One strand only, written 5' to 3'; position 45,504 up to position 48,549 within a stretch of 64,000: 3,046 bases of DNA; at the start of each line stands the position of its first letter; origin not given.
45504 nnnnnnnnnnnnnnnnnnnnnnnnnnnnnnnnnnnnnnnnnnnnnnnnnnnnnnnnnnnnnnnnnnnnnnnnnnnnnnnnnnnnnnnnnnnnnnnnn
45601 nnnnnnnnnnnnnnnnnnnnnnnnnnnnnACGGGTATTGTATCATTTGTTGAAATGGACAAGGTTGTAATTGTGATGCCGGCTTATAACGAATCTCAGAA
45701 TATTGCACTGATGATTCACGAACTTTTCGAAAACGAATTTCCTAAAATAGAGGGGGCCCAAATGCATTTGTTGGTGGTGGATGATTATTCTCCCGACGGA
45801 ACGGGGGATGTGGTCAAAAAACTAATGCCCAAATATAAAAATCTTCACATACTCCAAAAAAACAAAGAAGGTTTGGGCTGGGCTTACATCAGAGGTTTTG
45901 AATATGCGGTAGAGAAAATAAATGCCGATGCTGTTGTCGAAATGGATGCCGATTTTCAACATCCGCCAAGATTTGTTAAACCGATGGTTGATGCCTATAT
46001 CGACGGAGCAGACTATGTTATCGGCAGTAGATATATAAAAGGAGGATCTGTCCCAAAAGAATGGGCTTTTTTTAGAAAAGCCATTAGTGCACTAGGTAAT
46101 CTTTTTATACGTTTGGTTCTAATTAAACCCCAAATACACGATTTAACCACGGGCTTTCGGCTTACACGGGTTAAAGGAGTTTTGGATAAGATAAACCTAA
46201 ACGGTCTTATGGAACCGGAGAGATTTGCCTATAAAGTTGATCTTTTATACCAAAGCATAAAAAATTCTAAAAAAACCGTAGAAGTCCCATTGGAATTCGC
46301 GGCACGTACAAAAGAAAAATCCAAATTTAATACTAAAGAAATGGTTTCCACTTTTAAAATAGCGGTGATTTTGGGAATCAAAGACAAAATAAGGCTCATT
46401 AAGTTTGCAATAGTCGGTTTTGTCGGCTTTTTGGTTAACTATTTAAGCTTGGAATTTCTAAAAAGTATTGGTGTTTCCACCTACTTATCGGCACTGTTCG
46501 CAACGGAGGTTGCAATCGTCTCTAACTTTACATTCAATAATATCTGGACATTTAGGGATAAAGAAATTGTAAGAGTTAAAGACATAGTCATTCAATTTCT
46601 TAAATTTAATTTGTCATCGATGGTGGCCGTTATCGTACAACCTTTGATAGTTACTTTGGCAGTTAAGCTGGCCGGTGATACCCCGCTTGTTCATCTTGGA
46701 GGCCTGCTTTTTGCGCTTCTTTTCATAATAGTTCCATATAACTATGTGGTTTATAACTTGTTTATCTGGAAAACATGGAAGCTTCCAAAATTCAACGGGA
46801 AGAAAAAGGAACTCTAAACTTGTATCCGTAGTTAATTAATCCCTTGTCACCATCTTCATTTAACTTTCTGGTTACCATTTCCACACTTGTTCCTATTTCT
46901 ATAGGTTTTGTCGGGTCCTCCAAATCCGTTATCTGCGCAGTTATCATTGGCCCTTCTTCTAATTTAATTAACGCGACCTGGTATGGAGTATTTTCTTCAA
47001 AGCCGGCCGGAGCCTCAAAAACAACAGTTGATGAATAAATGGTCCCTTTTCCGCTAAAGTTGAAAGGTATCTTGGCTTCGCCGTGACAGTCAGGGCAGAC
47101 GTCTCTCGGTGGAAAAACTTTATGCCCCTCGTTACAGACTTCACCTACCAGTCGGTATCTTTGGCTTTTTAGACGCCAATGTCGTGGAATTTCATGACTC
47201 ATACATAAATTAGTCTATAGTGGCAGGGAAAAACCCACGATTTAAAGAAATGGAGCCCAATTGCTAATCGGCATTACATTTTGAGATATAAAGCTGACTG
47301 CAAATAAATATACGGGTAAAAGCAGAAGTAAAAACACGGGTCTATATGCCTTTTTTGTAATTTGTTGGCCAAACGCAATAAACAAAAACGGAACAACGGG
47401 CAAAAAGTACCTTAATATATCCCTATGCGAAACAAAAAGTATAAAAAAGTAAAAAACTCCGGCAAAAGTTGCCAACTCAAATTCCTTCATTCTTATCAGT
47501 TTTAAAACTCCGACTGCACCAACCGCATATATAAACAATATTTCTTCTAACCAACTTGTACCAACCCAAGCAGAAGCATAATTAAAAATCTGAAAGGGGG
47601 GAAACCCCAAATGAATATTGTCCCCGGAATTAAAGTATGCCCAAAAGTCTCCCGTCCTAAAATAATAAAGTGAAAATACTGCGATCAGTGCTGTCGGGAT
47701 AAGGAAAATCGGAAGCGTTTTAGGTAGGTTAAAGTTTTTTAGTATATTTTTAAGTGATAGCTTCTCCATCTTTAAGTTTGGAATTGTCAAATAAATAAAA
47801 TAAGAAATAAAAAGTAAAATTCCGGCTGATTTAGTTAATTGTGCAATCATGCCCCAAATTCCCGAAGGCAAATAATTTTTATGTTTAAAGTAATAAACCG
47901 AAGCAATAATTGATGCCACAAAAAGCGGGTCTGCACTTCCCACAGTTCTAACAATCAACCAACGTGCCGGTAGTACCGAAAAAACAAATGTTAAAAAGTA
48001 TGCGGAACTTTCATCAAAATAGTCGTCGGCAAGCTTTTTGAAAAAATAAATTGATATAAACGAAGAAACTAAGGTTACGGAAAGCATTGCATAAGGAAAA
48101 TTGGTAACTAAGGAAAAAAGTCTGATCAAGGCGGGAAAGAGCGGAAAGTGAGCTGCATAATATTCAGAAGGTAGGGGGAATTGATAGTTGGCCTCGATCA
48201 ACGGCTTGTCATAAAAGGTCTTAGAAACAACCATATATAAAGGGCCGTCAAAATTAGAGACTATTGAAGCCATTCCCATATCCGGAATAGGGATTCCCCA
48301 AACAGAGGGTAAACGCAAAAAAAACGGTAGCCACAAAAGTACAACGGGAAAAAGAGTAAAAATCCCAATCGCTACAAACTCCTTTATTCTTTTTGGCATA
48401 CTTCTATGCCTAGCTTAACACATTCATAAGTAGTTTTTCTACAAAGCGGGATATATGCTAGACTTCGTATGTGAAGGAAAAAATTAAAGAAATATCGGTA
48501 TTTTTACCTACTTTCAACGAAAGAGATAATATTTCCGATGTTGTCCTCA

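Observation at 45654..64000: Very dense extracytoplasmic glycosylation machinery: 3 polyprenol-P-sugar synthases plus at least 7 GT-C-like membrane transferases, a flippase and a methyltransferase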

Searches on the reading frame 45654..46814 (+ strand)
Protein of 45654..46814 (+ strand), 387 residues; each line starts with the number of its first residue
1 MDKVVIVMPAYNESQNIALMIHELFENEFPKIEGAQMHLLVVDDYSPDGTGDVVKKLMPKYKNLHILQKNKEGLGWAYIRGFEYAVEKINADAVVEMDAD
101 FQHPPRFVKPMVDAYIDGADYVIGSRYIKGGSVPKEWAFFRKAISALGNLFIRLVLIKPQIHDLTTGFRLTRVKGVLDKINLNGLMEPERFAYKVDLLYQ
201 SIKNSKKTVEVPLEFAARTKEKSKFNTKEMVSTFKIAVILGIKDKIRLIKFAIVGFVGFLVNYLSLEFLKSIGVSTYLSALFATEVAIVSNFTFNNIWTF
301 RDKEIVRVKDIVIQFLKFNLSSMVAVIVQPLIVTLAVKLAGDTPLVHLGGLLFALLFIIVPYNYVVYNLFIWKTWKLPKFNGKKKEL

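Call 5: search_protein_families(library=pfam, proteins=[window:45654-46814:+], max_evalue=0.01)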
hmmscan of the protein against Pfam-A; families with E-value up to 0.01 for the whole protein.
window:45654-46814:+ (387 aa): 2 families
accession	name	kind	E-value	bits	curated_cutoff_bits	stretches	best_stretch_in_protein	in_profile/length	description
PF00535.33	Glycos_transf_2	-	1.2e-26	94.1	23.3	1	6-174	2-162/168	Glycosyl transferase family 2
PF04138.20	GtrA_DPMS_TM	-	8.8e-19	68.3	26.1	1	250-372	1-117/117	GtrA/DPMS, transmembrane domain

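Call 8: search_protein_families(library=ncbifam, proteins=[window:45654-46814:+], max_evalue=0.01)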
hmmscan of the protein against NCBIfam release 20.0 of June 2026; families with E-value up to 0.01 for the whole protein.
window:45654-46814:+ (387 aa): 17 families
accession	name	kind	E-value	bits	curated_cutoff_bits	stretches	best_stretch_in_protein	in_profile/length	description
NF047588.1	GlcsyltransPgfSStrep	equivalog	2.7e-21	76.1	500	1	3-289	2-270/308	glycosyltransferase PgfS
TIGR04182.1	glyco_TIGR04182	equivalog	2.5e-15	56.7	325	1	3-270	1-251/293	S-layer glycoprotein N-glycosyltransferase AglJ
TIGR03469.1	HpnB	hypoth_equivalog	1.1e-11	44.4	379.25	1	3-114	45-159/386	hopene-associated glycosyltransferase HpnB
NF007986.1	PRK10714.1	equivalog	7.5e-11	41.6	529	1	2-267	6-254/316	undecaprenyl-phosphate 4-deoxy-4-formamido-L-arabinose transferase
NF058614.1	PPMAGASynPpgS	equivalog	4.2e-10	39.4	370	1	4-182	2-167/226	polyprenyl-phospho-N-acetylgalactosaminyl synthase PpgS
TIGR03937.1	PgaC_IcaA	equivalog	4.5e-09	35.8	422.3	1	2-101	45-136/407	poly-beta-1,6-N-acetyl-D-glucosamine synthase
NF041875.1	EPS_EpsD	equivalog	1.1e-07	31.6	370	1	5-122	2-111/325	exopolysaccharide biosynthesis glycosyltransferase EpsD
NF041391.1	DPhHxTase_Halo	equivalog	7.4e-07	28.4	375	1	8-221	1-189/213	dolichyl-phosphate hexose transferase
NF041865.1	EpsU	equivalog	1.9e-06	27.1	700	1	3-113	40-145/394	exopolysaccharide biosynthesis GT2 family glycosyltransferase EpsU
NF045692.1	OglycostaseCruG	equivalog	2.5e-06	26.7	600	1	2-115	41-152/386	2'-O-glycosyltransferase CruG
NF038302.1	EPS_HpsE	equivalog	1e-05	24.7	300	1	4-101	3-97/307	hormogonium polysaccharide biosynthesis glycosyltransferase HpsE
NF007482.0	PRK10073.1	equivalog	1.7e-05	24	423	1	3-89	7-88/334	glycosyltransferase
NF038299.1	EPS_HpsN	equivalog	0.00012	21.2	425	1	3-120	2-111/317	hormogonium polysaccharide biosynthesis glycosyltransferase HpsN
NF010496.0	PRK13915.1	equivalog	0.00027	20.1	262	1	3-116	32-143/307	glucosyl-3-phosphoglycerate synthase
NF047683.1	TeichurnBiosyTuaG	equivalog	0.0025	17.5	400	1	3-100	7-96/252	teichuronic acid biosynthesis protein TuaG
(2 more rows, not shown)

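Call 57: search_solved_structures(query=window:45654-46814:+, max_evalue=0.001)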
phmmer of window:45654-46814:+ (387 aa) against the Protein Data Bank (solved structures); distinct sequences matched with E-value up to 0.001: 8.
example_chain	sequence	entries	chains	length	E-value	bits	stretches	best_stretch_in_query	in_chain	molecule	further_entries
5mlz_A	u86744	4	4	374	6.4e-46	160.6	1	3-353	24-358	Dolichol monophosphate mannose synthase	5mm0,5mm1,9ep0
9bhc_C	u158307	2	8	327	5.3e-08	35.8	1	2-273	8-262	Undecaprenyl-phosphate 4-deoxy-4-formamido-L-arabinose transferase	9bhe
8vxh_A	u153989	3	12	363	7.5e-08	35.3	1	2-272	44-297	Undecaprenyl-phosphate 4-deoxy-4-formamido-L-arabinose transferase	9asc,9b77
9hwj_A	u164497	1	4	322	3.2e-07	33.2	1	2-261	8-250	Undecaprenyl-phosphate 4-deoxy-4-formamido-L-arabinose transferase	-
5ekp_C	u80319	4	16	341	2.2e-06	30.5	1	5-133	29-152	Uncharacterized glycosyltransferase sll0501 | Glycosyltransferase sll0501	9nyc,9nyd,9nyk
9nye_A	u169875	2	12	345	2.3e-06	30.4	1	5-133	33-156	Glycosyltransferase sll0501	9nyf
5eke_A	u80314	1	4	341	2.3e-06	30.4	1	5-133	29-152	Uncharacterized glycosyltransferase sll0501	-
5tz8_A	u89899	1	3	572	0.00099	21.8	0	4-117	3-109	Glycosyl transferase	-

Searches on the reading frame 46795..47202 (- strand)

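Call 9: search_protein_families(library=pfam, proteins=[window:46795-47202:-], max_evalue=0.01)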
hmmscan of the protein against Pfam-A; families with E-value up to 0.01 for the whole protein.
window:46795-47202:- (136 aa): 2 families
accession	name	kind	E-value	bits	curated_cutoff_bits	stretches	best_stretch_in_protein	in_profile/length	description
PF01796.24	OB_ChsH2_C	-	8.2e-16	58.1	27.1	1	50-112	5-65/65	ChsH2, C-terminal OB-fold domain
PF12172.15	zf-ChsH2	-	1e-06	28.8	23.2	1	14-43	5-35/37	ChsH2, rubredoxin-like zinc ribbon domain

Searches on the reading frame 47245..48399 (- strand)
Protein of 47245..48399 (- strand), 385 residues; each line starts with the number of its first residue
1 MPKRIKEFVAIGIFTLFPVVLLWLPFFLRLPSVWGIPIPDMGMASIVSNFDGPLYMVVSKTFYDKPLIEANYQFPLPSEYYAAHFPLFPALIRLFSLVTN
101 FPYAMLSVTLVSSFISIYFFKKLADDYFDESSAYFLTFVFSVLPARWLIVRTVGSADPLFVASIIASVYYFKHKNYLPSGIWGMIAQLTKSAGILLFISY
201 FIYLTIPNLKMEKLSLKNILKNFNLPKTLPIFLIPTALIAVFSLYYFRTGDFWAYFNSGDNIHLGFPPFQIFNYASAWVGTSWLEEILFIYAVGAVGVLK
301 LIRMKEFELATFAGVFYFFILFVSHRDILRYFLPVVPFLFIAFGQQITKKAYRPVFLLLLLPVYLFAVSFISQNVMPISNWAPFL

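Call 5: search_protein_families(library=pfam, proteins=[window:47245-48399:-], max_evalue=0.01)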
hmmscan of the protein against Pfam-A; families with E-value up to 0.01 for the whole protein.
window:47245-48399:- (385 aa): 0 families

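Call 8: search_protein_families(library=ncbifam, proteins=[window:47245-48399:-], max_evalue=0.01)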
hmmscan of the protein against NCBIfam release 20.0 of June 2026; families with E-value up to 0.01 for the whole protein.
window:47245-48399:- (385 aa): 1 family
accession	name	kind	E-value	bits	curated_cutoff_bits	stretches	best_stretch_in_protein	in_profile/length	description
NF046093.1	AZOBR_p60025_fam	subfamily_domain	2.9e-07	30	150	1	81-208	90-214/232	AZOBR_p60025 family cell surface glycopolymer formation protein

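Call 24: find_homologous_proteins(query=window:47245-48399:-, max_evalue=0.001)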
Query window:47245-48399:- (385 aa): 2061 proteins with E <= 0.001 among 7048 candidates; the best 120 are listed.
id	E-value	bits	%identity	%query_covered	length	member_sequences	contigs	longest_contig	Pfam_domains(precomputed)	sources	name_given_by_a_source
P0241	1.1e-246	837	100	100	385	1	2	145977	-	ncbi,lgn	-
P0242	7.1e-163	561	66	100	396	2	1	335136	-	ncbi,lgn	-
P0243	4.9e-161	555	64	100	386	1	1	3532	PF13231.13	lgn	-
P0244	4.6e-158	545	63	100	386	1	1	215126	-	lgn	-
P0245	2.5e-157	543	62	100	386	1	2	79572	-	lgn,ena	-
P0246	2.9e-157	542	63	100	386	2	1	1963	-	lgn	-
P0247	1.9e-156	540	61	100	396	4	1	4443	-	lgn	-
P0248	3.8e-155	536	63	100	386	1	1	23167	-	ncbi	-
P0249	1.2e-154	534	62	99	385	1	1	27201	-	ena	-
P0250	1.5e-154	534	63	99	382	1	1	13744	-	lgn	-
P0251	1.9e-154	533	62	100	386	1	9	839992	-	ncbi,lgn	-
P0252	2.9e-154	533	62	100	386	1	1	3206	-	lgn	-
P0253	4.5e-154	532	60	100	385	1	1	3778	-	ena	-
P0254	5.6e-154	532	65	96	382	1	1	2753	-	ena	-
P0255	8.7e-154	531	64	100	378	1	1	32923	-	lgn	-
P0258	4.1e-153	529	61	100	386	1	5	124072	PF13231.13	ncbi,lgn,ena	-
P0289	4.4e-151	522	62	96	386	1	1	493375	-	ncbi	-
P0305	1.8e-150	520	60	100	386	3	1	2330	PF13231.13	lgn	-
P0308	2.5e-150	520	60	100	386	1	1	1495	PF13231.13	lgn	-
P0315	1.5e-149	517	59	100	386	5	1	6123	PF13231.13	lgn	-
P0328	7.5e-149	515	61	100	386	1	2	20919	PF13231.13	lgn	-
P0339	4.0e-148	512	60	100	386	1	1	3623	PF13231.13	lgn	-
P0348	8.3e-148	511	59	100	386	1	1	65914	PF13231.13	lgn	-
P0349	9.9e-148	511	60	100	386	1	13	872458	-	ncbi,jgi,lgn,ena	ncbi:MAG: hypothetical protein ABSE04_00275 [Candidatus Microgenomates bacterium]|jgi:hypothetical p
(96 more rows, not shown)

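Call 45: predict_structure(alignment_id=A3)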
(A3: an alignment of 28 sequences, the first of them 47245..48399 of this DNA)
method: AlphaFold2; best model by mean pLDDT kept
length: 385 residues; sequences in the alignment: 28
mean_pLDDT: 80.2   pTM: 0.85
mean pLDDT of the five models: 80.2, 77.7, 75.4, 74.4, 69.9
residues with pLDDT >= 90: 152; 70-90: 131; 50-70: 88; < 50: 14
segments of 3 or more residues with pLDDT < 50: 279-281, 375-379, 381-385
pLDDT, mean of each block of 10 residues (from residue 1): 84 87 73 60 55 84 87 70 91 94 89 95 96 93 72 84 97 94 96 92 75 60 73 95 92 83 55 52 64 89 92 89 68 87 92 84 72 52 44
secondary structure, 60 per line:
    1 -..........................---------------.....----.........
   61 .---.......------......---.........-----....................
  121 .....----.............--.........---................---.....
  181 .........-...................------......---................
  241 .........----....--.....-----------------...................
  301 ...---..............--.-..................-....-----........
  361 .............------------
elements in order: H2-27 H43-47 H52-61 H65-71 H78-83 H87-95 H101-125 H130-142 H145-153 H157-172 H176-189 H191-209 H216-221 H225-249 H254-257 H260-263 H282-303 H307-320 H325-342 H344-347 H353-373

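Call 48: fold_search(model_id=the predicted structure, library=pdb)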
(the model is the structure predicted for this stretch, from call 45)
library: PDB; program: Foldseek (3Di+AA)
matches with E <= 10: 313; with E <= 0.001: 2
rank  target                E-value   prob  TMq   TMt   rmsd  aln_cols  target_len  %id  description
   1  7oci_F                3.0e-04  1.00  0.51  0.34  10.4       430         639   11  Cryo-EM structure of yeast Ost6p containing oligosaccharyltransferase complex (released 2022-02-16)
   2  9s6t_A                3.7e-04  1.00  0.47  0.40   8.3       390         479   15  Ternary cryo-EM structure of chicken ALG12 with Dol25-PP-GlcNAc2Man7, Dol25-P-Man, and Fab (released 2026-03-18)
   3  5f15                  1.1e-03  1.00  0.55  0.41   9.5       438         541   12  Crystal Structure of ArnT from Cupriavidus metallidurans bound to Undecaprenyl phosphate (released 2016-02-17)
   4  6ezn_F                1.1e-03  1.00  0.40  0.26  16.6       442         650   13  Cryo-EM structure of the yeast oligosaccharyltransferase (OST) complex (released 2018-01-17)
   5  8agb_A                1.2e-03  1.00  0.52  0.34  13.5       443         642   12  Structure of yeast oligosaccharylransferase complex with lipid-linked oligosaccharide bound (released 2022-12-07)
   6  6s7t_A                1.7e-03  1.00  0.47  0.29  11.2       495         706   14  Cryo-EM structure of human oligosaccharyltransferase complex OST-B (released 2019-12-18)
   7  9wno_A                2.2e-03  1.00  0.40  0.38  15.1       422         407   11  Cryo-EM structure of Candida glabrata GPI mannosyltransferase I bound to Dol-P-Man (released 2025-12-03)
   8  5ezm                  2.6e-03  1.00  0.49  0.37   9.4       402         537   13  Crystal Structure of ArnT from Cupriavidus metallidurans in the apo state (released 2016-02-17)
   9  9s6u_A                2.6e-03  1.00  0.48  0.36   9.1       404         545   11  Ternary cryo-EM structure of human ALG9 with Dol25-PP-GlcNAc2Man8, Dol25-P-Man and Fab (released 2026-03-18)
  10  6ftg_5                2.8e-03  1.00  0.50  0.33  13.3       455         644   11  Subtomogram average of OST-containing ribosome-translocon complexes from canine rough microsomal membranes (released 2018-03-21)
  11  6gxc_A                3.4e-03  1.00  0.48  0.30   9.9       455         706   14  Bacterial oligosaccharyltransferase PglB in complex with an inhibitory peptide and a reactive lipid-linked oligosaccha (released 2018-11-14)
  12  8imx_U                3.4e-03  1.00  0.42  0.39  12.1       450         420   12  Cryo-EM structure of GPI-T with a chimeric GPI-anchored protein (released 2023-08-16)
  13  7wld_U                4.1e-03  1.00  0.45  0.42  10.3       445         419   12  Cryo-EM structure of the human glycosylphosphatidylinositol transamidase complex at 2.53 Angstrom resolution (released 2022-04-27)
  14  9i5k_A                4.5e-03  1.00  0.54  0.44   8.2       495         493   12  Structure of the Chaetomium thermophilum Pmt4 homodimer (C2 symmetry) (released 2025-12-24)
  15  8age_A                4.5e-03  1.00  0.47  0.31  11.8       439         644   12  Structure of yeast oligosaccharylransferase complex with acceptor peptide bound (released 2022-12-07)
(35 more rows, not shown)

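Call 82: find_encoding_contigs(protein=P0349, flank=6000, max_places=1)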
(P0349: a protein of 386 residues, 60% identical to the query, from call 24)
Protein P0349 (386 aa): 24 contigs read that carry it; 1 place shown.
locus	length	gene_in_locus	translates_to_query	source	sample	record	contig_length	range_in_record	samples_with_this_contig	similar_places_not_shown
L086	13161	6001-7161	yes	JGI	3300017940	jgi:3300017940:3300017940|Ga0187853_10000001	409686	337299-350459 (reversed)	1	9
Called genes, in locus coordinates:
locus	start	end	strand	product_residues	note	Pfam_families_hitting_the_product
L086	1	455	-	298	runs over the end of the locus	PF00535:Glycos_transf_2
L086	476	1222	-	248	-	PF00535:Glycos_transf_2, PF10111:Glyco_tranf_2_2, PF13641:Glyco_tranf_2_3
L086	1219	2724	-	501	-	PF13231:PMT_2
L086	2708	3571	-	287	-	PF01368:DHH, PF02272:DHHA1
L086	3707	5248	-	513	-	PF13231:PMT_2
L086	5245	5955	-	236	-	PF00535:Glycos_transf_2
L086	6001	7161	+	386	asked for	-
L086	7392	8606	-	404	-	PF00535:Glycos_transf_2, PF13641:Glyco_tranf_2_3 (weak), PF04138:GtrA_DPMS_TM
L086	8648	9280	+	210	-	PF01746:tRNA_m1G_MT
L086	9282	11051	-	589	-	PF13641:Glyco_tranf_2_3 (faint), PF13632:Glyco_trans_2_3 (faint), PF00535:Glycos_transf_2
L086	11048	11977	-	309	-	PF00535:Glycos_transf_2, PF13641:Glyco_tranf_2_3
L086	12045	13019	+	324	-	PF13641:Glyco_tranf_2_3, PF00535:Glycos_transf_2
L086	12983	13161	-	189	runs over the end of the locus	-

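Call 83: find_encoding_contigs(protein=P0289, flank=6000, max_places=1)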
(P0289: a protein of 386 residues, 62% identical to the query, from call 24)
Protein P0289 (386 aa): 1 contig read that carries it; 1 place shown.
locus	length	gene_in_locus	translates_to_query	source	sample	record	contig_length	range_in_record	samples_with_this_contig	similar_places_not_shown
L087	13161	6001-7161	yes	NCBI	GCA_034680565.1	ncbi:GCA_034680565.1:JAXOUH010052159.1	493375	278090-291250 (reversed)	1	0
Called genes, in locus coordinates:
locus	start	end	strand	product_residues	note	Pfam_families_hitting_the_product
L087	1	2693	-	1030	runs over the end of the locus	-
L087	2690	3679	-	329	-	PF01368:DHH, PF02272:DHHA1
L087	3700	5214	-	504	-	PF02366:PMT (weak), PF13231:PMT_2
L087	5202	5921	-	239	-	PF00535:Glycos_transf_2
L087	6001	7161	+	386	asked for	-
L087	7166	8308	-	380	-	PF00535:Glycos_transf_2, PF04138:GtrA_DPMS_TM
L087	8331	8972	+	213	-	PF01746:tRNA_m1G_MT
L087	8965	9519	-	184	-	PF00908:dTDP_sugar_isom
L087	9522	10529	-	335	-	PF01073:3Beta_HSD, PF01370:Epimerase, PF02719:Polysacc_synt_2, PF04321:RmlD_sub_bind, PF07993:NAD_binding_4, PF13460:NAD_binding_10, PF16363:GDP_Man_Dehyd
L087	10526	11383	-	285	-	PF00483:NTP_transferase, PF12804:NTP_transf_3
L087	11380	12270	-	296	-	PF00483:NTP_transferase, PF12804:NTP_transf_3 (weak)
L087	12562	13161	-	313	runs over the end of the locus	PF00188:CAP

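Call 85: search_protein_families(library=pfam, proteins=[window:47245-48399:-], max_evalue=5)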
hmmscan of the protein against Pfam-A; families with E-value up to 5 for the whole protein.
window:47245-48399:- (385 aa): 0 families
